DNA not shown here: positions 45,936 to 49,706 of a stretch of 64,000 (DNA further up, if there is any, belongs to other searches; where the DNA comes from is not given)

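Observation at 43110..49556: Four-gene, translationally coupled glycosylation operon headed by a ~1150-aa fused polytopic membrane protein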

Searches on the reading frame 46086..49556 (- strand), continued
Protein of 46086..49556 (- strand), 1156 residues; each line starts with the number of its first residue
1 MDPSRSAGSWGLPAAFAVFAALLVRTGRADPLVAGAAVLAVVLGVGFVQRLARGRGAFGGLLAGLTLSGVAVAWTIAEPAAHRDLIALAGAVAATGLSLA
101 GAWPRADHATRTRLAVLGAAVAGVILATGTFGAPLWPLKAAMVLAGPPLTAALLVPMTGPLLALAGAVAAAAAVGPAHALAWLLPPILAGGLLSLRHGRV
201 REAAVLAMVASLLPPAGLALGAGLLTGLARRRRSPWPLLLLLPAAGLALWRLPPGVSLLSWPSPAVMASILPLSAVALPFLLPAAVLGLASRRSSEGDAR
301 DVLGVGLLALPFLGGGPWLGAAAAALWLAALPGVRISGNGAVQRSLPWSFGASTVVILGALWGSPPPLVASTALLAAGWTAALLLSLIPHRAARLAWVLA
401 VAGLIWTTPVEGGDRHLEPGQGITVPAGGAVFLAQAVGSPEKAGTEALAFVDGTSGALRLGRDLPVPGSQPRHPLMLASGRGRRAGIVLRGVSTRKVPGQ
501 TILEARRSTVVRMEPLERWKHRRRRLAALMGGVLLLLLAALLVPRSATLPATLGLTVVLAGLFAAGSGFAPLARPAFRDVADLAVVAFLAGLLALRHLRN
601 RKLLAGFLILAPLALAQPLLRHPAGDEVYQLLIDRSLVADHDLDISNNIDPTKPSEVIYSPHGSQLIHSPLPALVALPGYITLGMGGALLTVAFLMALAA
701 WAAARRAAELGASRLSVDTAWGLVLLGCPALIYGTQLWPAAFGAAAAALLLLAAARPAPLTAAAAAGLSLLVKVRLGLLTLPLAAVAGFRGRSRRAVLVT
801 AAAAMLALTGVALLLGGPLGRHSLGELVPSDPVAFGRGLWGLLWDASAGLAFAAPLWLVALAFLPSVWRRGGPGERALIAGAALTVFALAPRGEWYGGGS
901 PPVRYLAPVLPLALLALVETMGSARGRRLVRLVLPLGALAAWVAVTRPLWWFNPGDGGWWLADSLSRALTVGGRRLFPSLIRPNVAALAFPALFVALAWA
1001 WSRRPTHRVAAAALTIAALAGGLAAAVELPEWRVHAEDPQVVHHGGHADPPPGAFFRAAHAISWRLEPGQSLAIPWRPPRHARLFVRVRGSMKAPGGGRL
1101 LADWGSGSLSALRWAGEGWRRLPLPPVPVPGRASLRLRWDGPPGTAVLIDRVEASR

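Call 30: fold_search(model_id=the predicted structure, library=pdb)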
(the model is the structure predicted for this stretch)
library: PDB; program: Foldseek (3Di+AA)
matches with E <= 10: 689; with E <= 0.001: 1
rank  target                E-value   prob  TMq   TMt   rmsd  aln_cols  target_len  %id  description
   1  7bvf_B                2.5e-05  1.00  0.23  0.25  23.4      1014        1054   14  Cryo-EM structure of Mycobacterium tuberculosis arabinosyltransferase EmbA-EmbB-AcpM2 in complex with ethambutol (released 2020-04-29)
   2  8sb8                  3.5e-03  0.18  0.07  0.07  40.2      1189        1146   11  CryoEM structure of P-Glycoprotein in collapsed closed state with vanadate (released 2025-04-23)
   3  1ux7_A                1.2e-02  1.00  0.09  0.66   3.9       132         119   16  Carbohydrate-Binding Module CBM36 in complex with calcium and xylotriose (released 2004-10-27)
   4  1w0n                  1.3e-02  1.00  0.09  0.67   3.9       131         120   16  Structure of uncomplexed Carbohydrate Binding Domain CBM36 (released 2004-10-27)
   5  3c7e                  1.5e-02  1.00  0.09  0.19   5.6       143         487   18  Crystal structure of a glycoside hydrolase family 43 arabinoxylan arabinofuranohydrolase from Bacillus subtilis. (released 2008-11-18)
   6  2waa                  1.7e-02  1.00  0.08  0.25   4.1       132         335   14  Structure of a family two carbohydrate esterase from Cellvibrio japonicus (released 2009-03-24)
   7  9no3_B                2.1e-02  1.00  0.08  0.16   5.2       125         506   18  The bifunctional arabinofuranosidase/xylosidase from metagenome of Pseudacanthotermes militaris. (released 2025-10-08)
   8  5ezm                  2.2e-02  1.00  0.21  0.41   8.8       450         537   19  Crystal Structure of ArnT from Cupriavidus metallidurans in the apo state (released 2016-02-17)
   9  2v4v                  2.5e-02  1.00  0.09  0.61   4.5       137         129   15  Crystal Structure of a Family 6 Carbohydrate-Binding Module from Clostridium cellulolyticum in complex with xylose (released 2009-10-13)
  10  9no3_D                2.7e-02  1.00  0.08  0.18   5.3       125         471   18  The bifunctional arabinofuranosidase/xylosidase from metagenome of Pseudacanthotermes militaris. (released 2025-10-08)
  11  9no3_A                2.9e-02  1.00  0.08  0.18   5.3       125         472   18  The bifunctional arabinofuranosidase/xylosidase from metagenome of Pseudacanthotermes militaris. (released 2025-10-08)
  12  9lge                  3.5e-02  0.11  0.09  0.08  38.5      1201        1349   10  wild-type bovine ABCC1 bound to two ATP molecules -1 (released 2025-10-01)
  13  3wnk                  3.6e-02  1.00  0.09  0.13   6.5       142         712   15  Crystal Structure of Bacillus circulans T-3040 cycloisomaltooligosaccharide glucanotransferase (released 2014-02-05)
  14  8hhe_A                3.9e-02  1.00  0.07  0.12   3.8       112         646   12  Crystal structure of Cry5B from Bacillus thuringiensis at 4.5 A resolution (released 2022-12-07)
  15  3wnl_A                3.9e-02  1.00  0.08  0.12   7.3       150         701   15  D308A mutant of Bacillus circulans T-3040 cycloisomaltooligosaccharide glucanotransferase complexed with isomaltohexao (released 2014-02-05)
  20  5f15                  4.6e-02  1.00  0.22  0.41  10.5       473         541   19  Crystal Structure of ArnT from Cupriavidus metallidurans bound to Undecaprenyl phosphate (released 2016-02-17)
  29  9dlh                  6.2e-02  1.00  0.21  0.37   7.4       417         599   15  donor substrate analog-bound AftB (released 2025-06-25)
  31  8sa1                  6.2e-02  0.06  0.06  0.06  43.3      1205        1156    9  CryoEM structure of P-Glycoprotein in inward facing 2 state under continuous turnover conditions with verapamil (released 2025-04-23)
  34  4m2s_B                7.0e-02  0.07  0.07  0.07  43.0      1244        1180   10  Corrected Structure of Mouse P-glycoprotein bound to QZ59-RRR (released 2013-11-13)
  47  9s6s_A                1.4e-01  1.00  0.20  0.39   6.4       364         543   15  Ternary cryo-EM structure of human ALG9 with Dol25-PP-GlcNAc2Man6, Dol25-P-Man and Fab (released 2026-03-18)
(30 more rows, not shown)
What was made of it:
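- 46467..47996 (-): GT-C transmembrane catalytic module (residues 521-1030). Foldseek against PDB: EmbB 7bvf_B E 2.5e-5; ArnT 5ezm/5f15, AftB 9dlh and ALG9 9s6s at probability 1.0, TM-score on target 0.37-0.41 (call 30).
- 46089..46466 (-): C-terminal β-sandwich (residues 1031-1156), CBM-like. Foldseek matches to CBM36, CBM6, CBM61 and CBM16 modules at probability 1.0, TM-score on target 0.4-0.67, about 110-160 aligned columns (call 30).
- On GT-C fold superfamily: ArnT, AftB and ALG9 at probability 1.0, TM-score on target 0.37-0.41 (call 30).
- Closest known: ArnT / PMT-type GT-C enzymes. Same: ArnT (5ezm, 5f15) is a Foldseek match at probability 1.0 (call 30).
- Closest known: Mycobacterial arabinosyltransferases EmbA/B/C. 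Same: EmbB is the top solved-structure match (7bvf_B, E 2.5e-5; call 30).
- It returns carbohydrate-binding modules for a β-domain (call 30). TM-scores are 0.21-0.25 on the query and 0.37-0.41 on the target (call 30). The GT-C module matches ArnT, Emb and AftB rather than WaaL or RodA-type folds (call 30).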

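Call 33: search_protein_families(library=pfam, alignment_id=A1, max_evalue=1)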
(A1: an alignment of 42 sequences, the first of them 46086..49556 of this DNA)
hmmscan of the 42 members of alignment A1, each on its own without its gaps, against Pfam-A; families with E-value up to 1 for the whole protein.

A. member 1, window:46086-49556:- (1156 aa): 1 family
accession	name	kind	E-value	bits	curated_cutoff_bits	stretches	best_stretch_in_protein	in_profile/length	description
PF11142.13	DUF2917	-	0.0046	16.6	25.5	1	388-433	9-55/59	Protein of unknown function (DUF2917)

B. families by the number of members that match (of 42 scanned): 6 families
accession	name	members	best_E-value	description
PF21226.3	MalQ_N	6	0.00028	MalQ N-terminal beta sandwich domain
PF11142.13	DUF2917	3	9.8e-05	Protein of unknown function (DUF2917)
PF13567.11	DUF4131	1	0.11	Domain of unknown function (DUF4131)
PF18115.7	Tudor_3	1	0.14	DNA repair protein Crb2 Tudor domain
PF01590.32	GAF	1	0.29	GAF domain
PF09527.15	ATPase_gene1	1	0.59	Putative F0F1-ATPase subunit Ca2+/Mg2+ transporter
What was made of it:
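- On Wzy / O-antigen ligase (block 1 guess): No Pfam hit (call 33).
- Closest known: Mycobacterial arabinosyltransferases EmbA/B/C. Different: No Arabinose_trans Pfam hits (call 33).
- No Pfam hit in 42 members (call 33).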

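Call 43: list_cluster_members(proteins=[P0001, P0043, P0004, P0008, P0014, P0033])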
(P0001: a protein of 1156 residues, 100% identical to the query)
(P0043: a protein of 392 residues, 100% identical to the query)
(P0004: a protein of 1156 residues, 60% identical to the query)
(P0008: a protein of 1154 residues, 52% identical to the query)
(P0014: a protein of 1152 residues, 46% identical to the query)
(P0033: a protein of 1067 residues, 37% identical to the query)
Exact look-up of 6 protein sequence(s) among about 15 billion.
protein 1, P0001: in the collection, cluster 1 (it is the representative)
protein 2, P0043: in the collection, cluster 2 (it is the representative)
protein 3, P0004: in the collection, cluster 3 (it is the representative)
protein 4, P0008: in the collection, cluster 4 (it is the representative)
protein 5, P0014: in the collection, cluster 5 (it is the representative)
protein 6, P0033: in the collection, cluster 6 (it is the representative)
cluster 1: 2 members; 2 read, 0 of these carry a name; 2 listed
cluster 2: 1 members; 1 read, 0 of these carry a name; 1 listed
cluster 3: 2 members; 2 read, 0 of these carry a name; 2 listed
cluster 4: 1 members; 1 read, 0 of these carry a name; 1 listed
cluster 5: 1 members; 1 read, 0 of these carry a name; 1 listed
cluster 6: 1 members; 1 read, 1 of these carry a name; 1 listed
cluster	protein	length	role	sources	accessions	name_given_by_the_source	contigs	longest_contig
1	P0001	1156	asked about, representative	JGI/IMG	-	-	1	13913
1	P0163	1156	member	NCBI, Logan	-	-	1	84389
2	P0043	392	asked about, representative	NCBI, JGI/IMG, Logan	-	-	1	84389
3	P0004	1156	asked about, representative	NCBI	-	-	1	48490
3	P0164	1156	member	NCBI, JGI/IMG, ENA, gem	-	-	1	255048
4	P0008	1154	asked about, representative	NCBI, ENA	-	-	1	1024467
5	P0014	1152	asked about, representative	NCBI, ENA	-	-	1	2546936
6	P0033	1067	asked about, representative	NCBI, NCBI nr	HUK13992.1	MAG TPA: hypothetical protein VLW17_11885 [Thermoanaerobaculaceae bacterium] | hypothetical protein [Thermoanaerobaculaceae bacterium]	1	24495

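Call 44: search_protein_representatives(alignment_id=A1)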
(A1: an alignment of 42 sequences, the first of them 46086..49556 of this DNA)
Query: 42 sequences, 1031 profile positions. Proteins with E-value up to 0.001 (for the whole library): 3505; up to 1e-10: 1752; up to 1e-30: 371. The best 150 are listed.
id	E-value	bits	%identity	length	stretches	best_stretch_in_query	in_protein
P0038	0.0e+00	1180.9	-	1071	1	3-1030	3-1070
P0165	0.0e+00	1178.5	-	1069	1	2-1030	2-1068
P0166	0.0e+00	1159.9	-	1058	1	5-1029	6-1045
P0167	0.0e+00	1153.0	-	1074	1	5-1031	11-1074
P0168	0.0e+00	1141.7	-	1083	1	5-1030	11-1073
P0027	0.0e+00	1116.5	-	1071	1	1-1030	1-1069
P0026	0.0e+00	1113.3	-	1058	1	1-1030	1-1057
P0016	0.0e+00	1112.2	-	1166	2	126-1030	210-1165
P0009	0.0e+00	1111.1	-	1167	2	157-1030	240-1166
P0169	0.0e+00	1089.1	-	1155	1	2-1030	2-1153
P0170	0.0e+00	1075.3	-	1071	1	3-1030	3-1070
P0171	0.0e+00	1028.6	-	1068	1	4-1031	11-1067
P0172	0.0e+00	1025.6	-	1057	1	5-1031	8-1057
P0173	0.0e+00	1018.7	-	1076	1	13-1029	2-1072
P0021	0.0e+00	1015.3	-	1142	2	83-1029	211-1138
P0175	4.5e-284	962.0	-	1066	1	3-1030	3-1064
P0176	6.9e-284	961.3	-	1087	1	3-1030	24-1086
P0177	5.3e-282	955.1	-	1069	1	4-1030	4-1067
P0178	9.3e-282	954.3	-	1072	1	5-1031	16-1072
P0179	3.7e-280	949.0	-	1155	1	7-1031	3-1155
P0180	3.1e-275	932.7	-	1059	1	1-1030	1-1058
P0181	7.3e-273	924.9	-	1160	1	3-1030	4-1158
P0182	5.1e-269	912.1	-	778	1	287-1030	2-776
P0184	1.3e-265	900.8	-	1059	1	2-1030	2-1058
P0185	1.0e-250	851.5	-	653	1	390-1031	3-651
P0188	1.8e-239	814.3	-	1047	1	3-1031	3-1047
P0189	1.7e-231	787.9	-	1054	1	13-1031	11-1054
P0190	1.6e-220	751.6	-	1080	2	133-1030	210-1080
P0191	1.2e-216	738.8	-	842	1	243-1030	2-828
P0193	1.6e-201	688.6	-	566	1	473-1030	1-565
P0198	2.1e-141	489.6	-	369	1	665-1030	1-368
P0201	2.4e-118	413.3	-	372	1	664-1030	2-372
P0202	2.0e-102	360.6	-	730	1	480-1028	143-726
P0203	1.0e-100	354.9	-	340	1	772-1030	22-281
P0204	2.0e-100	354.0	-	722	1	387-1029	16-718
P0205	4.3e-100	352.9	-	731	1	389-1030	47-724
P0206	9.6e-99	348.4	-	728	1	449-1030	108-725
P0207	5.5e-98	345.9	-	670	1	407-1030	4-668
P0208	9.3e-98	345.1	-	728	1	392-1030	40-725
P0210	1.5e-97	344.4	-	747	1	370-1030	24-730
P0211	2.7e-97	343.6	-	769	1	344-1030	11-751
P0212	3.8e-97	343.1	-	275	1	750-1030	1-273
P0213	9.8e-97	341.8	-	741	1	446-1030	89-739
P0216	1.4e-95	337.9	-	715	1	391-1030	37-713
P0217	5.1e-95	336.1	-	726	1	481-1030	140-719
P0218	3.9e-94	333.2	-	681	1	390-1030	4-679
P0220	1.8e-93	331.0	-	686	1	420-1030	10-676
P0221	8.3e-93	328.7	-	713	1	389-1030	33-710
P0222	2.7e-92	327.0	-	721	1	485-1030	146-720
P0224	1.3e-91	324.8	-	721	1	482-1030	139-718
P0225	1.7e-91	324.4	-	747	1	371-1030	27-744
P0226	2.1e-91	324.1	-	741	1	413-1030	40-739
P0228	5.3e-91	322.8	-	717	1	439-1030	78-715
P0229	1.5e-90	321.3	-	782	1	484-1030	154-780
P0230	4.3e-90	319.8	-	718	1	392-1030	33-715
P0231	4.6e-90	319.7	-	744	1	389-1030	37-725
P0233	1.6e-89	317.8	-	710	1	417-1030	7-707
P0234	1.8e-89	317.7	-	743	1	390-1031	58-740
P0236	3.4e-89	316.8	-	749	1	338-1030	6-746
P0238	1.4e-88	314.8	-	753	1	411-1030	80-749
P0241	4.8e-88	313.0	-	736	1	485-1030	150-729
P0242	2.2e-86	307.5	-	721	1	397-1030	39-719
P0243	2.6e-86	307.3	-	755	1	410-1030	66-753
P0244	3.6e-86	306.8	-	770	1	388-1030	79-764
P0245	4.5e-86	306.5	-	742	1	394-1030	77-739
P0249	2.5e-85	304.0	-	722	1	389-1030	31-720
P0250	2.9e-85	303.8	-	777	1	439-1030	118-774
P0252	4.6e-85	303.1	-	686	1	404-1030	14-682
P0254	1.7e-84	301.2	-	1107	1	84-1029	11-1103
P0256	2.7e-84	300.6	-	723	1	389-1030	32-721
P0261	5.4e-84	299.6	-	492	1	556-1030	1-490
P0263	1.3e-83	298.3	-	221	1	810-1031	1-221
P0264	1.5e-83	298.1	-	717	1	393-1030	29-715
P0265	1.6e-83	298.0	-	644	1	405-949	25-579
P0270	2.7e-82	294.0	-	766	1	410-1030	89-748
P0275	1.3e-81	291.7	-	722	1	423-1030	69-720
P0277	3.8e-81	290.1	-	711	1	383-1030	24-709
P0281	1.2e-80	288.5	-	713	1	389-1031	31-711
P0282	1.4e-80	288.2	-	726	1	473-1030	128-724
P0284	2.1e-80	287.7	-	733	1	393-1030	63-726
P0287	8.5e-80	285.7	-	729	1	415-1030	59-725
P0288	3.0e-79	283.9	-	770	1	454-1030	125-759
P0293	2.8e-78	280.6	-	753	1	401-1030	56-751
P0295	7.3e-78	279.3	-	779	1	470-1030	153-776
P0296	1.2e-77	278.5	-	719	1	393-1030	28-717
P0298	4.5e-77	276.7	-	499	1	560-1030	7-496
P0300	1.6e-76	274.9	-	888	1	382-1002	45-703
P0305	1.1e-75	272.1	-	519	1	555-1030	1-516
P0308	1.4e-73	265.1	-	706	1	388-1030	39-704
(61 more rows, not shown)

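Call 45: search_protein_families(library=pfam, proteins=[P0202, P0204, P0205, P0206, P0210, P0211, P0229, P0254, P0300, P0265], max_evalue=0.01)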
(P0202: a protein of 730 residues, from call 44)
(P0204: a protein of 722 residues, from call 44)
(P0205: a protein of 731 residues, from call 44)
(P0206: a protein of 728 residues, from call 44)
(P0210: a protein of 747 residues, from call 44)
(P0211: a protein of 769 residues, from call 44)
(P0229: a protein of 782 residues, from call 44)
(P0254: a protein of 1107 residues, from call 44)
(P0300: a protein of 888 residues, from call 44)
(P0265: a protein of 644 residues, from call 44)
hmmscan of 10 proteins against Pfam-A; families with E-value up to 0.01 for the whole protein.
P0202 (730 aa): 0 families

P0204 (722 aa): 0 families

P0205 (731 aa): 0 families

P0206 (728 aa): 0 families

P0210 (747 aa): 0 families

P0211 (769 aa): 0 families

P0229 (782 aa): 0 families

P0254 (1107 aa): 0 families

P0300 (888 aa): 0 families

P0265 (644 aa): 0 families
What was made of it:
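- Tried and rejected: Pfam scanned over all 42 family members and over 10 unfused representatives found no family (calls 33, 45).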

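Call 54: list_cluster_members(proteins=[P0202, P0204, P0205, P0206, P0208, P0210, P0211, P0216, P0229, P0265])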
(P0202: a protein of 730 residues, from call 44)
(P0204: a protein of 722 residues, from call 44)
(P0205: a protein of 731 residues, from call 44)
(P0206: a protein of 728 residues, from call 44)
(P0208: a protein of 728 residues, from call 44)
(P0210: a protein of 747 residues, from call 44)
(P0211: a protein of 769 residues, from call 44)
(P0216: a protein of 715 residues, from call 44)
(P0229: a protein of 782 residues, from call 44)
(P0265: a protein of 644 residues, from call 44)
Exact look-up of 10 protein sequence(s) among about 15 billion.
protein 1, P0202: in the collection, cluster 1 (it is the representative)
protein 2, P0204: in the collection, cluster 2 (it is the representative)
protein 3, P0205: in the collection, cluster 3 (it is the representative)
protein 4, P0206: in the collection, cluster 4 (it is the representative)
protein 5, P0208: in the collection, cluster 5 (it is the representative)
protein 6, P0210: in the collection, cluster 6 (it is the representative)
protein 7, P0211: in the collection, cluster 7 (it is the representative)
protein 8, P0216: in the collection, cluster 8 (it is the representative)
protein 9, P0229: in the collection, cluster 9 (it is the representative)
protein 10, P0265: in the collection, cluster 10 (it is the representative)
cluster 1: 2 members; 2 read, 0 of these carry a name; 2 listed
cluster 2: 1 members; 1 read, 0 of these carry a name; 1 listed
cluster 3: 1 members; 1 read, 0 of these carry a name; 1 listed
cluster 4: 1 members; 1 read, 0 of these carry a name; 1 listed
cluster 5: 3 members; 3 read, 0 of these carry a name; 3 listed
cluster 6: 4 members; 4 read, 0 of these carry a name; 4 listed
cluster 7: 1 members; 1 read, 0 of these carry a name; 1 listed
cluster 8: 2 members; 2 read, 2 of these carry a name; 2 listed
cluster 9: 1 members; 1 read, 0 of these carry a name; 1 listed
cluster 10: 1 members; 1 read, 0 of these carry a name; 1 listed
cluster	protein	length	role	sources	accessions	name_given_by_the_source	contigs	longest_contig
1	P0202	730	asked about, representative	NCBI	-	-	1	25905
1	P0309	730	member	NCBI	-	-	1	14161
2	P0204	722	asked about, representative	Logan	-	-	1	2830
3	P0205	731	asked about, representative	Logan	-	-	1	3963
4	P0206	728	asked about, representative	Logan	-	-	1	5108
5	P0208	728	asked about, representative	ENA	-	-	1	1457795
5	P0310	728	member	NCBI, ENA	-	-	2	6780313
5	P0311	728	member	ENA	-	-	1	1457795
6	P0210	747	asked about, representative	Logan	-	-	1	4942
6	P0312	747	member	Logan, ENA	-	-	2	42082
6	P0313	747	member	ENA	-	-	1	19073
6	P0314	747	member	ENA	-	-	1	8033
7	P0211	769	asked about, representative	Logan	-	-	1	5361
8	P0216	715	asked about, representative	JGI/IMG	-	hypothetical protein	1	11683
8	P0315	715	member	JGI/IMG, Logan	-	hypothetical protein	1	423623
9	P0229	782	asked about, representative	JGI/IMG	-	-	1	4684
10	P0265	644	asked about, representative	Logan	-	-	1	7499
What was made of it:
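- Tried and rejected: Cluster-member look-ups gave no useful names (calls 43, 54).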
